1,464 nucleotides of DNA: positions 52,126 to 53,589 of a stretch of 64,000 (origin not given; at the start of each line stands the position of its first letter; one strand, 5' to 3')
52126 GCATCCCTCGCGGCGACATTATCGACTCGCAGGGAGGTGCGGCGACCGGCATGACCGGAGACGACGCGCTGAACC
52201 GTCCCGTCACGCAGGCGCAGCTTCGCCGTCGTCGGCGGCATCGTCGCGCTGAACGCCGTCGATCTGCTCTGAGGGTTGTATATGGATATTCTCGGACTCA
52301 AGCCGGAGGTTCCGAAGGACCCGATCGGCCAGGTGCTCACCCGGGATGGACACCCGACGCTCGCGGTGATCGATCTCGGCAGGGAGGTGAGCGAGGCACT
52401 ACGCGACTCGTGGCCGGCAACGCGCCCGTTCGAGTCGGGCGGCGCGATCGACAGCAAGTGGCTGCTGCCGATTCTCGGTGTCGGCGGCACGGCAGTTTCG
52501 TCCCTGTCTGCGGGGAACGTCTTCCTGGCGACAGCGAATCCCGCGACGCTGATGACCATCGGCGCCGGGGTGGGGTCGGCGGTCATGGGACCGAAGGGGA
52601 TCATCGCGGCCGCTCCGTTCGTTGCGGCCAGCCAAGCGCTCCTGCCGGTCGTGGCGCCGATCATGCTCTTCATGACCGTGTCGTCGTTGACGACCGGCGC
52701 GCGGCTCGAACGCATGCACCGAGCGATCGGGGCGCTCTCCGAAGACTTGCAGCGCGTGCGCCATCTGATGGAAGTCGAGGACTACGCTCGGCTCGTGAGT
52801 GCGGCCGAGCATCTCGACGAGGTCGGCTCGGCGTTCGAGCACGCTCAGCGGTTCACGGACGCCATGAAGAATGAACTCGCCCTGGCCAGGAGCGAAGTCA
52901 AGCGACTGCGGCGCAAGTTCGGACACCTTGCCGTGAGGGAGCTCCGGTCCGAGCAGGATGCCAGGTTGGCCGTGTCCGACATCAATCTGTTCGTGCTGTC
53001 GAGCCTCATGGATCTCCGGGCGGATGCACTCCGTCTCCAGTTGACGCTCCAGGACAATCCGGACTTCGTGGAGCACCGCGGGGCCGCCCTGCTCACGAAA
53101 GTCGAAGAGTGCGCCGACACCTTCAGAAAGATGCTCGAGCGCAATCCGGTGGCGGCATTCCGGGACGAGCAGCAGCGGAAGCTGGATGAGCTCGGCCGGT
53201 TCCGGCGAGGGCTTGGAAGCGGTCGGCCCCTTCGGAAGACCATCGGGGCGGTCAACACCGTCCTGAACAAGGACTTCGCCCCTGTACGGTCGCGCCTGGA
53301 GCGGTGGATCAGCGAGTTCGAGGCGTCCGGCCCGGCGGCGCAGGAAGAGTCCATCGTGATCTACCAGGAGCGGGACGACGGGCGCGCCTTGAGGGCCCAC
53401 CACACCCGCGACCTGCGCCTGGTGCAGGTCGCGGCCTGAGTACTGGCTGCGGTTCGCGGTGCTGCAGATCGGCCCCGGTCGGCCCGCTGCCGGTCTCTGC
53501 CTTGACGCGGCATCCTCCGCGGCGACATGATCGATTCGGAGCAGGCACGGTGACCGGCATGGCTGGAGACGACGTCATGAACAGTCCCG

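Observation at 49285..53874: Lower-GC mosaic island of orphan genes with internal duplications and decay between two core genes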

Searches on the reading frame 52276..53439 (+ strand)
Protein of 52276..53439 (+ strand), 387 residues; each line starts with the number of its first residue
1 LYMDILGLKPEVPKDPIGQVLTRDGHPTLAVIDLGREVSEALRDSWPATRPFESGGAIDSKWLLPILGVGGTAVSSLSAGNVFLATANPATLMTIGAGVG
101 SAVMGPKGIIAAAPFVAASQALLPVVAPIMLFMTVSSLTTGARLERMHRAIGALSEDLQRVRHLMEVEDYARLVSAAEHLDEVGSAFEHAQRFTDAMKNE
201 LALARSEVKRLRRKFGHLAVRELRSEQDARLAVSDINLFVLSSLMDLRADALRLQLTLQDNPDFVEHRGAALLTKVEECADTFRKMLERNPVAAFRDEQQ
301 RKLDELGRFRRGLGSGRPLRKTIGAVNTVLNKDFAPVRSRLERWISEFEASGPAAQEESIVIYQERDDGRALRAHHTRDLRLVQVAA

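Call 5: search_protein_families(library=pfam, max_evalue=1, proteins=[window:52276-53439:+])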
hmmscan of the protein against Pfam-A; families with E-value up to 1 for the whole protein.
window:52276-53439:+ (387 aa): 1 family
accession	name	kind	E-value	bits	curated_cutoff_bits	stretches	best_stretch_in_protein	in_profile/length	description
PF11454.13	DUF3016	-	0.087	13.1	25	1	186-238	6-61/139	Protein of unknown function (DUF3016)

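Call 7: search_protein_families(library=padloc, max_evalue=1, proteins=[window:52276-53439:+])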
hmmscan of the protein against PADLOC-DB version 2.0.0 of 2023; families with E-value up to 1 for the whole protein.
window:52276-53439:+ (387 aa): 1 family
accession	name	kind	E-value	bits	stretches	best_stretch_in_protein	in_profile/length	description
PDLC04663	PDC-M46B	-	0.082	9.9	1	145-289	160-296/483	-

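Call 8: search_protein_families(library=phrogs, max_evalue=1, proteins=[window:52276-53439:+])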
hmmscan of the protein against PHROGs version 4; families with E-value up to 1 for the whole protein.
window:52276-53439:+ (387 aa): 2 families
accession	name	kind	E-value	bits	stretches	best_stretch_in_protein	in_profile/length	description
phrog_21074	-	DNA, RNA and nucleotide metabolism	0.23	12.3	0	191-243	27-81/84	helicase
phrog_34055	-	unknown function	0.34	9.3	1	142-201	273-333/1768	-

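Call 9: search_protein_families(library=ncbifam, max_evalue=1, proteins=[window:52276-53439:+])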
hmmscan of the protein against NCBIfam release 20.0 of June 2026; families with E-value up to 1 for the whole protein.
window:52276-53439:+ (387 aa): 0 families

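Call 10: find_homologous_proteins(query=window:52276-53439:+, max_evalue=0.001)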
Query window:52276-53439:+ (387 aa): 379 proteins with E <= 0.001 among 8000 candidates; the best 120 are listed.
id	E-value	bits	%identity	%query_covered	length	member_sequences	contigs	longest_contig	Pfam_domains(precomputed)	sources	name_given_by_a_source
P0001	4.2e-245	830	100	99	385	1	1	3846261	-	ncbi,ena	-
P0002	1.4e-181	622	75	99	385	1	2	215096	-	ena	-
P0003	2.8e-179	614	74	99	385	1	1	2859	-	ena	-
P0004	1.1e-177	609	73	99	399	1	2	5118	-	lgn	-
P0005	1.2e-174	599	72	99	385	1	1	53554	-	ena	-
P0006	1.4e-174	599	71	99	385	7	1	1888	-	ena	-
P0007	1.1e-173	596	72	99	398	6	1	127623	-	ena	-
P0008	5.4e-172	590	72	99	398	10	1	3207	-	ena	-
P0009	1.1e-171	589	67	99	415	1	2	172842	-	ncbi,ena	-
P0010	2.5e-171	588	71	99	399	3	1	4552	-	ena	-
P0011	4.2e-171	587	70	99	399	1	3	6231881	-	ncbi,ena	-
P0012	5.0e-171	587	70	100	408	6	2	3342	-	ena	-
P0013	5.7e-171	587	70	99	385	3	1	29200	-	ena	-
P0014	1.0e-170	586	71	99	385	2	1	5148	-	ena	-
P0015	2.3e-170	585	70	99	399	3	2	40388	-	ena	-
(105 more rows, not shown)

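Call 12: find_encoding_contigs(protein=P0001, flank=10000, max_places=5)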
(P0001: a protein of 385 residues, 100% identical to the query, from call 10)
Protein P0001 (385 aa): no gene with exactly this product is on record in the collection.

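Call 13: find_encoding_contigs(protein=P0011, flank=8000, max_places=5)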
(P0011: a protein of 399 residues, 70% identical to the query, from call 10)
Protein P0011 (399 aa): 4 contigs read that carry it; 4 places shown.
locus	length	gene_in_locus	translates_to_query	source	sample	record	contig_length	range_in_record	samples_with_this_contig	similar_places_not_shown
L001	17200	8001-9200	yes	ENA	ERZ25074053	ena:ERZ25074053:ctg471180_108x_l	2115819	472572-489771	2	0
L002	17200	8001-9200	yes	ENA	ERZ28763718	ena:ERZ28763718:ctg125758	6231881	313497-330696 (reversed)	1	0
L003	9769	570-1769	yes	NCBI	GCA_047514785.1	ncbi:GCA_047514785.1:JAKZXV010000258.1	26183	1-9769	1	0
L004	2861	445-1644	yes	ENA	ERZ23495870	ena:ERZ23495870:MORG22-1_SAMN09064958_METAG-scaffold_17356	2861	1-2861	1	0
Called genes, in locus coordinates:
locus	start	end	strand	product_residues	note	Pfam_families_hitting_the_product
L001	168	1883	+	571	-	PF02776:TPP_enzyme_N, PF00205:TPP_enzyme_M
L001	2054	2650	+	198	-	-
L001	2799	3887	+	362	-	PF08450:SGL (faint), PF17170:DUF5128 (faint), PF01436:NHL (faint)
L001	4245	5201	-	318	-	PF01609:DDE_Tnp_1, PF13751:DDE_Tnp_1_6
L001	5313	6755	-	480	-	PF00078:RVT_1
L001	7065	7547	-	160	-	PF05598:DUF772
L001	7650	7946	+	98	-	-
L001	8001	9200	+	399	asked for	-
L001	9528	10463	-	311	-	-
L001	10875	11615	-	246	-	PF13795:HupE_UreJ_2, PF04955:HupE_UreJ (weak)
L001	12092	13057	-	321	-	PF07676:PD40 (weak)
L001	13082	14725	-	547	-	PF01436:NHL (weak), PF08450:SGL (faint), PF01436:NHL (weak)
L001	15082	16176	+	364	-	PF01436:NHL (weak)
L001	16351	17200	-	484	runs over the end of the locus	-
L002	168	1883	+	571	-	PF02776:TPP_enzyme_N, PF00205:TPP_enzyme_M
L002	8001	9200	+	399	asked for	-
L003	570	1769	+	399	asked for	-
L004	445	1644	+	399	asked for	-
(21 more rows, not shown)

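Call 19: find_related_loci(query=A1, collection=genome_contigs, flank=6000)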
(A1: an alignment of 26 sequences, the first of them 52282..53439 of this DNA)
Query A1 (385 aa) in genome_contigs; peptide patterns used: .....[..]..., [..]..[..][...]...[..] (x = any residue, [..] = any of these).
108 stretches matched a pattern; 88 encode a relative of the query (tblastn E <= 1e-3); the best 80 are kept; 80 distinct loci.
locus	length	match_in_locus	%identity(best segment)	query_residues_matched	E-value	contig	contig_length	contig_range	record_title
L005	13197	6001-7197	71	1-385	0e+0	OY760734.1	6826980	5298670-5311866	MAG: Vicinamibacterales bacterium isolate 10b48155-431e-4809-9d43-759f23ff96f9 genome assembly, chromosome: 1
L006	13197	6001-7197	70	1-385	0e+0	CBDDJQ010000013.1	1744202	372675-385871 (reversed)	MAG: Vicinamibacterales bacterium isolate 129384ec-5128-4c8d-99b8-9bb019431b25 genome assembly, contig: contig_13, whole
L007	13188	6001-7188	71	1-383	0e+0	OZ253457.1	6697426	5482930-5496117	MAG: Vicinamibacterales bacterium isolate 96a1e1f6-da0d-41ae-928b-732dd312bced genome assembly, chromosome: 1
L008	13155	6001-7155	71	1-385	1e-179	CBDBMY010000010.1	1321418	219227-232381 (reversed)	MAG: Vicinamibacterales bacterium isolate 1d7dac56-2cc5-4fd2-8ca4-0117aeca4273 genome assembly, contig: contig_10, whole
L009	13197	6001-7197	68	1-385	2e-179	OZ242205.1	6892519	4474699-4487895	MAG: Vicinamibacterales bacterium isolate eeb0043e-0032-4cf8-a264-719f6bba5173 genome assembly, chromosome: 1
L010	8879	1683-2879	69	1-385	5e-177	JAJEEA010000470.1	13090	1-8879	MAG: Vicinamibacteria bacterium isolate p16x33bins.71 k141_1157734, whole genome shotgun sequence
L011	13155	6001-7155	70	1-385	8e-175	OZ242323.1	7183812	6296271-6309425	MAG: Vicinamibacterales bacterium isolate 8c3855b2-ceca-4187-9ff2-440907630a03 genome assembly, chromosome: 1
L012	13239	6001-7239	67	1-382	4e-172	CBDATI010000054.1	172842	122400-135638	MAG: Vicinamibacterales bacterium isolate 9032b1d6-987d-442b-851f-814444474a9f genome assembly, contig: contig_54, whole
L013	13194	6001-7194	67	1-384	1e-169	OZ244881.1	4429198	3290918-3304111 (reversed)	MAG: Vicinamibacterales bacterium isolate 9500b09d-e89d-4900-af97-ba4a19cfec2a genome assembly, chromosome: 1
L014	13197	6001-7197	66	1-385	2e-169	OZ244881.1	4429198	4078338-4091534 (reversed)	MAG: Vicinamibacterales bacterium isolate 9500b09d-e89d-4900-af97-ba4a19cfec2a genome assembly, chromosome: 1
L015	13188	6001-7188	65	1-382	9e-167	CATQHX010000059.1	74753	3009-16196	MAG: Vicinamibacterales bacterium isolate b531ce64-1057-46bd-a004-e227214a256a genome assembly, contig: contig_59, whole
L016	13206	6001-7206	63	1-385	9e-166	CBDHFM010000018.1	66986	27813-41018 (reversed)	MAG: Vicinamibacterales bacterium isolate 1df3f988-940b-40e8-83c1-45d71c881355 genome assembly, contig: contig_11, whole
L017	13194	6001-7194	64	1-385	5e-165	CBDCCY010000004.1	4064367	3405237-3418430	MAG: Vicinamibacterales bacterium isolate 30d25617-1a2a-4ddc-b9f5-a158cac5d056 genome assembly, contig: contig_4, whole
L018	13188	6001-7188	66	1-382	4e-164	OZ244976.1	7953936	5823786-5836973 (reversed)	MAG: Vicinamibacterales bacterium isolate 759df215-7f35-4b58-97f0-56a84cd7420d genome assembly, chromosome: 2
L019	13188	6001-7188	66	1-382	5e-164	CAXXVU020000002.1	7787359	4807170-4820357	MAG: Vicinamibacterales bacterium isolate bab29b19-afa8-4b77-beae-9eb7b8b40fcf genome assembly, contig: contig_2, whole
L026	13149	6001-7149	59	1-380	2e-145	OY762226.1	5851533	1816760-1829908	MAG: Vicinamibacterales bacterium isolate 0d5134ca-f8ab-4963-ab29-a032ed897002 genome assembly, chromosome: 1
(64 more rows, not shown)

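Call 23: predict_structure(alignment_id=A1)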
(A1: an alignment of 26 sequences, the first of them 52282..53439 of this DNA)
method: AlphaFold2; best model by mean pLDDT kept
length: 385 residues; sequences in the alignment: 26
mean_pLDDT: 59.0   pTM: 0.55
mean pLDDT of the five models: 59.0, 57.0, 55.4, 54.6, 51.6
residues with pLDDT >= 90: 22; 70-90: 137; 50-70: 80; < 50: 146
segments of 3 or more residues with pLDDT < 50: 1-25, 51-161, 380-385
pLDDT, mean of each block of 10 residues (from residue 1): 26 28 44 54 57 34 31 25 26 27 32 25 28 32 43 46 68 83 68 86 90 79 87 87 84 73 70 83 88 90 71 75 90 84 71 59 53 59 36
secondary structure, 60 per line:
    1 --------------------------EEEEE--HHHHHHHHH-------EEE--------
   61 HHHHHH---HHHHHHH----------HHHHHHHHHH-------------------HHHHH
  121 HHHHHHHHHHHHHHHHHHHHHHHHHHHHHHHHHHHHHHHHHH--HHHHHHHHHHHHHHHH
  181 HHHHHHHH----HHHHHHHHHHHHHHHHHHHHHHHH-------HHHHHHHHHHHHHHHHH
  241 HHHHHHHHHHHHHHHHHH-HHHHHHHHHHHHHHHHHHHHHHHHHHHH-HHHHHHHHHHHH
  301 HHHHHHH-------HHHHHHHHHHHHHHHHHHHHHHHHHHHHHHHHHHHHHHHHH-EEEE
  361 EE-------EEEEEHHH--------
elements in order: E27-31 H34-42 E50-52 H61-66 H70-76 H87-96 H116-162 H165-188 H193-216 H224-258 H260-287 H289-307 H315-355 E357-362 E370-374

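Call 27: search_solved_structures(query=A1, max_evalue=10)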
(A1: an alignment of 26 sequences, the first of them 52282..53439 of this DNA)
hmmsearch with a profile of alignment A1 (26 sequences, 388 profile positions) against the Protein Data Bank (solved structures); distinct sequences matched with E-value up to 10: 5.
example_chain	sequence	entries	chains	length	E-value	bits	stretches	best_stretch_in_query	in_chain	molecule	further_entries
7p2y_A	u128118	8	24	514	0.37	12.8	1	155-226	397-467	ATP synthase subunit alpha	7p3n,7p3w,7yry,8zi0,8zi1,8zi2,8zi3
7wu7_1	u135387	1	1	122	0.72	11.9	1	183-287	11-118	Prefoldin subunit 1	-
8y6v_G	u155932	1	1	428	0.89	11.6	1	229-309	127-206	gp86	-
6nr8_1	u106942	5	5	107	0.98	11.4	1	196-285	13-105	Prefoldin subunit 1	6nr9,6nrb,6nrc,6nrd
2y4t_A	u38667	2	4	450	1.7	10.6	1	271-331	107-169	DNAJ HOMOLOG SUBFAMILY C MEMBER 3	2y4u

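Call 28: fold_search(model_id=the predicted structure, library=pdb)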
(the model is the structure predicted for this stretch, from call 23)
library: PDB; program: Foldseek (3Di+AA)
matches with E <= 10: 281; with E <= 0.001: 0
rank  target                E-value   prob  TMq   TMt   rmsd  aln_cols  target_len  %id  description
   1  9jht_B                1.2e-01  0.85  0.24  0.31  10.9       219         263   15  Jumbo phage Killer B (released 2025-04-16)
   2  4wpc_A                1.3e-01  0.30  0.13  0.18  28.9       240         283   12  Crystal structure of Rgd1p F-BAR domain in complex with inositol phosphate (released 2014-12-24)
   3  9jht_A                1.8e-01  0.77  0.24  0.31  10.8       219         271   16  Jumbo phage Killer B (released 2025-04-16)
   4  4wpc_B                2.4e-01  0.16  0.13  0.15  28.9       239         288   14  Crystal structure of Rgd1p F-BAR domain in complex with inositol phosphate (released 2014-12-24)
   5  5vju                  2.8e-01  0.35  0.19  0.30  14.3       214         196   12  De Novo Photosynthetic Reaction Center Protein Variant Equipped with His-Tyr H-bond, Heme B, and Cd(II) ions (released 2018-04-25)
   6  2v0o_C                3.6e-01  0.23  0.15  0.19  31.2       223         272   10  FCHO2 F-BAR domain (released 2007-06-26)
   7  2v0o_A                3.8e-01  0.23  0.15  0.19  31.1       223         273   10  FCHO2 F-BAR domain (released 2007-06-26)
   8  6z0c_A                4.4e-01  0.51  0.23  0.37  19.2       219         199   14  Structure of in silico modelled artificial Maquette-3 protein (released 2021-03-17)
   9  6r1j_J                4.4e-01  0.12  0.12  0.16  29.5       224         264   13  Structure of the soluble AhlC triple head mutant of the tripartite alpha-pore forming toxin, AHL, from Aeromonas hydro (released 2019-07-10)
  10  6z0c_C                4.7e-01  0.51  0.23  0.37  19.2       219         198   14  Structure of in silico modelled artificial Maquette-3 protein (released 2021-03-17)
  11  8d9p                  4.7e-01  0.28  0.18  0.29  12.6       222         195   10  De Novo Photosynthetic Reaction Center Protein Equipped with Heme B and Mn(II) cations (released 2022-09-28)
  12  3m3w_B                5.4e-01  0.18  0.17  0.21  33.4       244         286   11  Crystal structure of mouse PACSIN3 BAR domain mutant (released 2011-03-16)
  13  4tql_A                6.0e-01  0.15  0.16  0.23  29.7       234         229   11  Computationally designed three helix bundle (released 2014-10-15)
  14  3hai_A                6.0e-01  0.13  0.15  0.19  33.8       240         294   10  Crystal structure of human PACSIN1 F-BAR domain (P21 lattice) (released 2009-06-16)
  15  5vjs                  6.3e-01  0.41  0.23  0.38  11.8       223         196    8  De Novo Photosynthetic Reaction Center Protein Equipped with Heme B, a synthetic Zn porphyrin, and Zn(II) cations (released 2018-04-25)
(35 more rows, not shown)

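Call 44: find_related_loci(query=A1, collection=viral_contigs, flank=8000)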
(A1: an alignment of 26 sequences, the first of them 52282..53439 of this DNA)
Query A1 (385 aa) in viral_contigs; peptide patterns used: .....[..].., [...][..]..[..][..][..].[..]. (x = any residue, [..] = any of these).
142 stretches matched a pattern, but none encodes a relative of the query by tblastn (E <= 1e-3).

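Call 62: search_protein_families(library=padloc, max_evalue=0.01, proteins=[L173:11388-13154:+, L171:16139-19447:+])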
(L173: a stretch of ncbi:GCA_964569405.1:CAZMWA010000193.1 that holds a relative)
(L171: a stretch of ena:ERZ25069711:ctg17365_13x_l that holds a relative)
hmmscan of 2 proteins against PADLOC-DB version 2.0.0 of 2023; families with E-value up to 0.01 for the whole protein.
L173:11388-13154:+ (588 aa): 121 families (the best 25 are shown)
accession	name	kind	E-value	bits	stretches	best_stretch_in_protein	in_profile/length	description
PDLC03878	NsnB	-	9.3e-24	82.8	2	198-309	169-281/345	-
PDLC02980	AriA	-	7.9e-23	79.9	2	210-309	220-303/304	-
PDLC02979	AriA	-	1.6e-21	75.5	2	236-308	291-372/373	-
PDLC02358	Old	-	4.6e-14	50.1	2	3-47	3-46/578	Old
PDLC00091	GajA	-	6.1e-14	49.8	2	265-311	298-344/627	AAA ATPase domain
PDLC00096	GajA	-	8.6e-14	49.2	2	265-320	290-348/630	AAA ATPase domain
PDLC04611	PDC-M38A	-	9.8e-14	49.6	2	232-306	253-327/383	-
PDLC02981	AriAB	-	1.8e-13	48.1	2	254-317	319-385/694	-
PDLC02336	AbiLi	-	3e-13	48.1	2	230-314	214-297/340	AbiLi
PDLC04608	PDC-M38A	-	3.8e-13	47.8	2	239-354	246-353/367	-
PDLC04135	mad3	-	1.7e-12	45.5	1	7-311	5-329/374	mads_3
PDLC02335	AbiLi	-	2.5e-12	44.5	1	4-313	50-243/326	AbiLi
PDLC00090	GajA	-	5.3e-12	43.2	1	4-45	3-45/659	AAA ATPase domain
PDLC00070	GajA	-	5.4e-12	43.1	2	264-320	291-348/596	AAA ATPase domain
PDLC00069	GajA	-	6.1e-12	42.7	2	7-46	6-45/687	AAA ATPase domain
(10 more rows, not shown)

L171:16139-19447:+ (1102 aa): 20 families
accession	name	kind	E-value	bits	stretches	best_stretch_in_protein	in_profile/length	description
PDLC03646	MTase_III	-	1.4e-194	646.9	1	1-1099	1-1055/1057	Type III methyltransferase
PDLC03638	MTase_III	-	3.1e-62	209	3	303-587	206-485/816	Type III methyltransferase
PDLC03644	MTase_III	-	2e-50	170.1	1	470-851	23-397/542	Type III methyltransferase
PDLC03634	MTase_III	-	1.8e-45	153.9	2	524-837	164-446/621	Type III methyltransferase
PDLC03641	MTase_III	-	1.3e-40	137.7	2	525-837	176-448/657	Type III methyltransferase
PDLC03636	MTase_III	-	8.2e-40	135.1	1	478-850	41-408/575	Type III methyltransferase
PDLC03640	MTase_III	-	1.6e-36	123.9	2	527-851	109-447/654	Type III methyltransferase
PDLC03645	MTase_III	-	1.7e-34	117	2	487-666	143-325/709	Type III methyltransferase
PDLC03642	MTase_III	-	3.3e-34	116.4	2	479-650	78-257/528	Type III methyltransferase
PDLC03635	MTase_III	-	7.9e-29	98.8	2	480-608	215-347/708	Type III methyltransferase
PDLC03637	MTase_III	-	2.6e-23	80.5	2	726-837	347-455/513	Type III methyltransferase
PDLC03639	MTase_III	-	9.2e-22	75.1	2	483-674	87-279/639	Type III methyltransferase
PDLC03278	MTase_II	-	1.7e-15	55.3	2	493-608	8-119/390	Type II methyltransferase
PDLC03643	MTase_III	-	1.2e-10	39.1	1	763-836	197-267/465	Type III methyltransferase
PDLC03354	MTase_II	-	8.2e-09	32.9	1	484-608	61-204/425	Type II methyltransferase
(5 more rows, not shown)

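Call 63: search_protein_families(library=pfam, max_evalue=0.01, proteins=[L173:11388-13154:+, L173:8473-11370:+])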
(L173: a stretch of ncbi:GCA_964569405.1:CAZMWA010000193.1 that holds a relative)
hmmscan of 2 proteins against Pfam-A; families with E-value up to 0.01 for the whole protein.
L173:11388-13154:+ (588 aa): 6 families
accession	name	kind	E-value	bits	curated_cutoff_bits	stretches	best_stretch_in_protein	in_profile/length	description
PF13304.12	AAA_21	-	5.7e-21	76.3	27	2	214-309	220-303/304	AAA domain, putative AbiEii toxin, Type IV TA system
PF13175.12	AAA_15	-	3.1e-19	70.3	32.1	2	236-308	292-373/374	AAA ATPase domain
PF02463.25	SMC_N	-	1.4e-09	38.1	40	2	4-45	2-47/220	RecF/RecN/SMC N terminal domain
PF13476.12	AAA_23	-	1.4e-06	29.5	27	1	7-46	2-41/201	AAA domain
PF13401.12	AAA_22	-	0.00045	21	27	0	27-61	8-33/130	AAA domain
PF00004.35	AAA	-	0.0028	18.5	21.2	0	28-45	2-19/131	ATPase family associated with various cellular activities (AAA)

L173:8473-11370:+ (965 aa): 5 families
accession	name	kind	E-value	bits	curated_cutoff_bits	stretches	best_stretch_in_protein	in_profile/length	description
PF25183.1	OMP_b-brl_4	-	7.9e-34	117.6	30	2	328-800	153-632/838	Outer membrane beta barrel domain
PF13620.12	CarboxypepD_reg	-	5.7e-13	49.5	32.3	1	32-113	1-82/82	Carboxypeptidase regulatory-like domain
PF00593.30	TonB_dep_Rec_b-barrel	-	6.9e-13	49.7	27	1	389-703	77-297/436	TonB dependent receptor-like, beta-barrel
PF13715.12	CarbopepD_reg_2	-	9e-05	22.9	32.2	1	33-121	1-86/88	CarboxypepD_reg-like domain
PF17210.9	SdrD_B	-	0.0025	18.4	29.7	0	39-89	18-68/112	SdrD B-like domain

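Call 66: search_protein_families(library=pfam, alignment_id=A2, max_evalue=0.00001)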
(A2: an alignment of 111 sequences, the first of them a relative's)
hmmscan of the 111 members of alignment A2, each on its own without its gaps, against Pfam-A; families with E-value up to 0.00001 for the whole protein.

A. member 1, L001:7068-7553:- (162 aa): 1 family
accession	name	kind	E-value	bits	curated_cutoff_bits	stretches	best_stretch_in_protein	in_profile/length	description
PF05598.16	DUF772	-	2.3e-17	63.2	23.1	1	60-123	1-65/74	Transposase domain (DUF772)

B. families by the number of members that match (of 111 scanned): 133 families (the first 25 are shown)
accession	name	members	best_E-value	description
PF00270.35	DEAD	6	1.7e-10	DEAD/DEAH box helicase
PF01436.27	NHL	4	1e-22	NHL repeat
PF00589.27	Phage_integrase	4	2.1e-22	Phage integrase family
PF00271.37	Helicase_C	4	1.2e-20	Helicase conserved C-terminal domain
PF08450.18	SGL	4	1.2e-11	SMP-30/Gluconolactonase/LRE-like region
PF17170.10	DUF5128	4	3.9e-09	6-bladed beta-propeller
PF02720.22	DUF222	3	9.7e-30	Domain of unknown function (DUF222)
PF04851.21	ResIII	3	1.7e-20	Type III restriction enzyme, res subunit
PF06114.19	Peptidase_M78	3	3.7e-16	IrrE N-terminal-like domain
PF13356.12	Arm-DNA-bind_3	3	4e-13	Arm DNA-binding domain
PF01019.26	G_glu_transpept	2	1.4e-128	Gamma-glutamyltranspeptidase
PF22022.2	Phage_int_M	2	3.1e-22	Phage integrase central domain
PF13749.12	HATPase_c_4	2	3.3e-21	Putative ATP-dependent DNA helicase recG C-terminal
PF13020.12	NOV_C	2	3.2e-19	Protein NO VEIN, C-terminal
PF01695.23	IstB_IS21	2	4.3e-18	IstB-like ATP binding protein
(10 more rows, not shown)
